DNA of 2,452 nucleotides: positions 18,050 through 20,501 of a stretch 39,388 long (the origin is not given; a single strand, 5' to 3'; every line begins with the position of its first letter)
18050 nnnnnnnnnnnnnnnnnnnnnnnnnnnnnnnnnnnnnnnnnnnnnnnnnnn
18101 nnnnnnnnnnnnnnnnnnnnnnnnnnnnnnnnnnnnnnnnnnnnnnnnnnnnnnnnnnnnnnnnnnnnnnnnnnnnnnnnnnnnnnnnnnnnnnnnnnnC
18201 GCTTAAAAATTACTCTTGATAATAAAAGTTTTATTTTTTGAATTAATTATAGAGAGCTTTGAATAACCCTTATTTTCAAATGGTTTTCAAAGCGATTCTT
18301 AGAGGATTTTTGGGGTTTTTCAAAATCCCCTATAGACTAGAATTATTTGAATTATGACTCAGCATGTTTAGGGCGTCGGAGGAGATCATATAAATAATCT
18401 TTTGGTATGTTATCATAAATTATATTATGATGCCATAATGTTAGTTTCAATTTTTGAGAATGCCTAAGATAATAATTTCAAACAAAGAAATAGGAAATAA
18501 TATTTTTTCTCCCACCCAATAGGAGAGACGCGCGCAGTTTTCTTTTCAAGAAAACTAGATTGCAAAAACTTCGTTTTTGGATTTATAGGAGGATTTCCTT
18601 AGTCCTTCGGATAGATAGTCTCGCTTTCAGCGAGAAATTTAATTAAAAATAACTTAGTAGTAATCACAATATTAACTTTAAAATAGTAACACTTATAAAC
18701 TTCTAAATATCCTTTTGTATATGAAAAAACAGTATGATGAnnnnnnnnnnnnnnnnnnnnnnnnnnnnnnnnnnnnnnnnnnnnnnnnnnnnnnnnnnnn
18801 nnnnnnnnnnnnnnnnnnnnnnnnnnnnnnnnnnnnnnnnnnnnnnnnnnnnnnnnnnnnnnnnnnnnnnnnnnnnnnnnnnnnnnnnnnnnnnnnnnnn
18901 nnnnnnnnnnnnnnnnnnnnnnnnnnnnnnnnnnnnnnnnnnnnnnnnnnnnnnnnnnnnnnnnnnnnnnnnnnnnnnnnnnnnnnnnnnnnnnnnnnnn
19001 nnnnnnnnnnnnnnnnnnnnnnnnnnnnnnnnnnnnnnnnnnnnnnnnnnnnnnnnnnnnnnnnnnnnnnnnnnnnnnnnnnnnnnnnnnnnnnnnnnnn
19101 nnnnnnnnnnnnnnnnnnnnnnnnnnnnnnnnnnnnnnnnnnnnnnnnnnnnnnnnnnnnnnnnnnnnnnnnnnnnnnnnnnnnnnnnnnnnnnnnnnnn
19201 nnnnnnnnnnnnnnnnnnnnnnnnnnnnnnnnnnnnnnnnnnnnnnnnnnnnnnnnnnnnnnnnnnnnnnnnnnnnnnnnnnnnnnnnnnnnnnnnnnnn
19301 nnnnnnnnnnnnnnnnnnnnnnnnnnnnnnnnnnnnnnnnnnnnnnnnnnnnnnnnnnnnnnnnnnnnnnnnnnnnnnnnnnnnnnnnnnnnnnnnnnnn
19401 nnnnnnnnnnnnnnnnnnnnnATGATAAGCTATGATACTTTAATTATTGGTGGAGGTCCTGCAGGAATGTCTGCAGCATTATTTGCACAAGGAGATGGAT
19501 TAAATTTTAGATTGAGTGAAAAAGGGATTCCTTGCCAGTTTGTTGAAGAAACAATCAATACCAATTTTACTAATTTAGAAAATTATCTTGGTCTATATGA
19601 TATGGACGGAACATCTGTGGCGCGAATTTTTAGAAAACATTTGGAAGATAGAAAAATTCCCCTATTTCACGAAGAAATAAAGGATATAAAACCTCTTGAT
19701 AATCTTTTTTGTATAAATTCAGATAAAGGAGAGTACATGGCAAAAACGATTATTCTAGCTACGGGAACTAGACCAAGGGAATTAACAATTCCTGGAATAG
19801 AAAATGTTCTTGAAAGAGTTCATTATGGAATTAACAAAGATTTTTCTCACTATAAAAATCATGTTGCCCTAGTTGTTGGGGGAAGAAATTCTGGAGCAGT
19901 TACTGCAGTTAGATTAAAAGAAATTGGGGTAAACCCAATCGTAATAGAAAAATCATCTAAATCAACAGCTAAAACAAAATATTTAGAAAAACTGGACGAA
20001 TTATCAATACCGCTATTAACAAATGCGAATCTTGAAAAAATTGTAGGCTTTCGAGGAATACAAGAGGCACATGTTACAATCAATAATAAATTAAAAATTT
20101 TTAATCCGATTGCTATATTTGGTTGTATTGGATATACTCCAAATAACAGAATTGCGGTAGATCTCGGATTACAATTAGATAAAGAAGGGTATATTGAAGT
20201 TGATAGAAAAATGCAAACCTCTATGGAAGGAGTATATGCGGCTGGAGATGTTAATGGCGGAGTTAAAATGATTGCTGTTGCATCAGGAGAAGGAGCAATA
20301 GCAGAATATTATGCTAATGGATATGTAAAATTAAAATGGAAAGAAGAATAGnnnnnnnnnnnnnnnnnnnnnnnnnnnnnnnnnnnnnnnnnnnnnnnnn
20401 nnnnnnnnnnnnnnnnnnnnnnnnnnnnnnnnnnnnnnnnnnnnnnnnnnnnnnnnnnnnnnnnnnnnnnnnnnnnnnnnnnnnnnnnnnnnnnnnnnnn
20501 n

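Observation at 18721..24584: Nine-gene, translationally coupled nucleotide-centric operon that I cannot map to any characterised pathway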

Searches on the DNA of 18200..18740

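Call 59: search_rna_families(source=window, start=18200, end=18740, threshold=evalue, max_evalue=5)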
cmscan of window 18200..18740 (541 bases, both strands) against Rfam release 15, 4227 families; matches with E-value up to 5: 0.
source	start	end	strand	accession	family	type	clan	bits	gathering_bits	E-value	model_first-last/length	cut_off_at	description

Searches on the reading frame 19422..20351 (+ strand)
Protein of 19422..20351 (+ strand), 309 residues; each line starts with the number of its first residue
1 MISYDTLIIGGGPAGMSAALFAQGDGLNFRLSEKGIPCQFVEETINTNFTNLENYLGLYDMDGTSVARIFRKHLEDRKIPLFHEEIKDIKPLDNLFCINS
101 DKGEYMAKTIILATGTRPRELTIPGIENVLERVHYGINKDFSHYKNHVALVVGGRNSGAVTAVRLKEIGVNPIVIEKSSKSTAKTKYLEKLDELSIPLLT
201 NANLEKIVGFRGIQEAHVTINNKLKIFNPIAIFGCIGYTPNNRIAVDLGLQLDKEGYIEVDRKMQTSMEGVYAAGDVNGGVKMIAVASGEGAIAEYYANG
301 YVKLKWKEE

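Call 3: search_protein_families(library=pfam, proteins=[window:19422-20351:+], max_evalue=0.01)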
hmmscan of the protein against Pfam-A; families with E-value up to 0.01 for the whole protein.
window:19422-20351:+ (309 aa): 10 families
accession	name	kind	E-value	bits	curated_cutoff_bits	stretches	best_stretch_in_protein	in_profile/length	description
PF07992.20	Pyr_redox_2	-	2.1e-37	129.6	26.1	1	4-291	1-291/291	Pyridine nucleotide-disulphide oxidoreductase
PF13738.12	Pyr_redox_3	-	2.9e-27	96.1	30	1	7-275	1-305/305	Pyridine nucleotide-disulphide oxidoreductase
PF00890.30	FAD_binding_2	-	1.9e-08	34.4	20.4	1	5-35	1-31/414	FAD binding domain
PF01494.25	FAD_binding_3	-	1e-07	32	22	1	149-216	4-70/349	FAD binding domain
PF03486.20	HI0933_like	-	1.9e-07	31.2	50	0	5-34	2-31/244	HI0933-like protein Rossmann domain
PF01134.28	GIDA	-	2.2e-07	30.7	22.1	0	62-118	93-152/391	Glucose inhibited division protein A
PF00070.33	Pyr_redox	-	5.1e-07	30.6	22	1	150-209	3-68/82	Pyridine nucleotide-disulphide oxidoreductase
PF13450.12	NAD_binding_8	-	5.3e-05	23.9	21.9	0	8-34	1-27/68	NAD(P)-binding Rossmann-like domain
PF01266.30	DAO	-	0.0009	19.3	27.9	0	5-37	1-34/353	FAD dependent oxidoreductase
PF12831.13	FAD_oxidored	-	0.0058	16.4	27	0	5-33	1-29/416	FAD dependent oxidoreductase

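Call 4: search_protein_families(library=ncbifam, proteins=[window:19422-20351:+], max_evalue=0.01)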
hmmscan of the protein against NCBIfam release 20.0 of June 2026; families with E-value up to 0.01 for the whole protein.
window:19422-20351:+ (309 aa): 90 families (the best 25 are shown)
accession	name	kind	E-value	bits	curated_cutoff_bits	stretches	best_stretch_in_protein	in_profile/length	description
TIGR01292.1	TRX_reduct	equivalog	5.7e-51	173.1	343.45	1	4-301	1-299/300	thioredoxin-disulfide reductase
TIGR03140.1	AhpF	equivalog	5.1e-40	137.5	502.9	1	3-298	212-508/515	alkyl hydroperoxide reductase subunit F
TIGR03143.1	AhpF_homolog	hypoth_equivalog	5.8e-31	107.7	687.65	1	4-304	5-310/555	putative alkyl hydroperoxide reductase F subunit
TIGR04018.1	Bthiol_YpdA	hypoth_equivalog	3.3e-26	91.9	339.9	2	83-283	90-294/316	YpdA family putative bacillithiol disulfide reductase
TIGR02053.1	MerA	equivalog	9.7e-23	80.9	454.45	1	104-297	127-327/465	mercury(II) reductase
TIGR01350.1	lipoamide_DH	equivalog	2.7e-20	72.5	408.8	1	101-297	124-328/461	dihydrolipoyl dehydrogenase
NF007614.0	PRK10262.1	equivalog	3.7e-20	72.3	644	1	6-302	9-314/321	thioredoxin-disulfide reductase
NF004945.0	PRK06292.2-3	equivalog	3.7e-18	65.7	494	1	97-292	120-319/457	dihydrolipoyl dehydrogenase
NF004943.0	PRK06292.2-1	equivalog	1.3e-17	63.7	432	1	98-294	120-324/456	dihydrolipoyl dehydrogenase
NF005883.0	PRK07845.1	equivalog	3.3e-16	59.3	479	1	102-300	135-336/466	NAD(P)H-quinone dehydrogenase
NF041853.1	hythiocyan_redase_MerA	equivalog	4.1e-16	58.9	650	2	185-286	205-303/440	hypothiocyanous acid reductase MerA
NF004776.0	PRK06116.1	equivalog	4e-15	55.8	480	1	67-292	96-319/450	glutathione-disulfide reductase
TIGR03385.1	CoA_CoA_reduc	equivalog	2.2e-14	53.1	578.8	1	149-281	152-286/439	CoA-disulfide reductase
NF005572.0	PRK07251.1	equivalog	7.1e-14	51.3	537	1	100-284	112-299/438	FAD-containing oxidoreductase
TIGR01421.1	gluta_reduc_1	equivalog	1e-12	48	556.15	1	97-289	120-316/450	glutathione-disulfide reductase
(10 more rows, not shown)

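Call 21: search_solved_structures(query=window:19422-20351:+, max_evalue=1e-10)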
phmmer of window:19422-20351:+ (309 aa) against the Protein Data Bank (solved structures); distinct sequences matched with E-value up to 1e-10: 50.
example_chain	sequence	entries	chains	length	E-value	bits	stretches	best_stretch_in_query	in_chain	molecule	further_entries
3cty_A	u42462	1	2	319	8.1e-36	127.1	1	4-294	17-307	Thioredoxin reductase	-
4zn0_A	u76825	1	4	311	1.1e-30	110.2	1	3-302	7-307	Thioredoxin reductase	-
3f8d_A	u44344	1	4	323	1.5e-29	106.6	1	4-304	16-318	Thioredoxin reductase (TrxB-3)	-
3f8p_A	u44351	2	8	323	2.4e-29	105.8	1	4-304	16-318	Thioredoxin reductase (TrxB-3)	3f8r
5uwy_A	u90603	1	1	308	5.6e-29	104.6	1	3-296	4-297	Thioredoxin reductase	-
3r9u_A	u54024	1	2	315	9.5e-26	94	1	5-303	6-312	Thioredoxin reductase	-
7aaw_A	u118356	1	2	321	1.4e-24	90.2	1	4-303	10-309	Thioredoxin reductase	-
7jyp_A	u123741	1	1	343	1.4e-24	90.2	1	4-298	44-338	Thioredoxin reductase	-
5mh4_A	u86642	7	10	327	1.7e-23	86.7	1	3-298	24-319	Thioredoxin reductase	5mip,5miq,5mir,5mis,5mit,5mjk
1hyu_A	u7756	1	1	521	1.5e-22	83.5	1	3-301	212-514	ALKYL HYDROPEROXIDE REDUCTASE SUBUNIT F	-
1fl2_A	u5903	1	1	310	2.8e-22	82.7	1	3-301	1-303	ALKYL HYDROPEROXIDE REDUCTASE SUBUNIT F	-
4gcm_A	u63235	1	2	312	6.3e-22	81.5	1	2-302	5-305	Thioredoxin reductase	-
4o5q_A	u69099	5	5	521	9.7e-22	80.9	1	3-301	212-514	Alkyl hydroperoxide reductase subunit F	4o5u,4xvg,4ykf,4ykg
1trb_A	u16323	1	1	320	8.3e-21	77.8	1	6-301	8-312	THIOREDOXIN REDUCTASE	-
1tdf_A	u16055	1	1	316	9.1e-21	77.7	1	6-301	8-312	THIOREDOXIN REDUCTASE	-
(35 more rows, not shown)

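Call 53: search_protein_families(library=padloc, proteins=[window:19422-20351:+], max_evalue=0.001)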
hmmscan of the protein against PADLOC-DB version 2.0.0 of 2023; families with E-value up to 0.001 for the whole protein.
window:19422-20351:+ (309 aa): 0 families
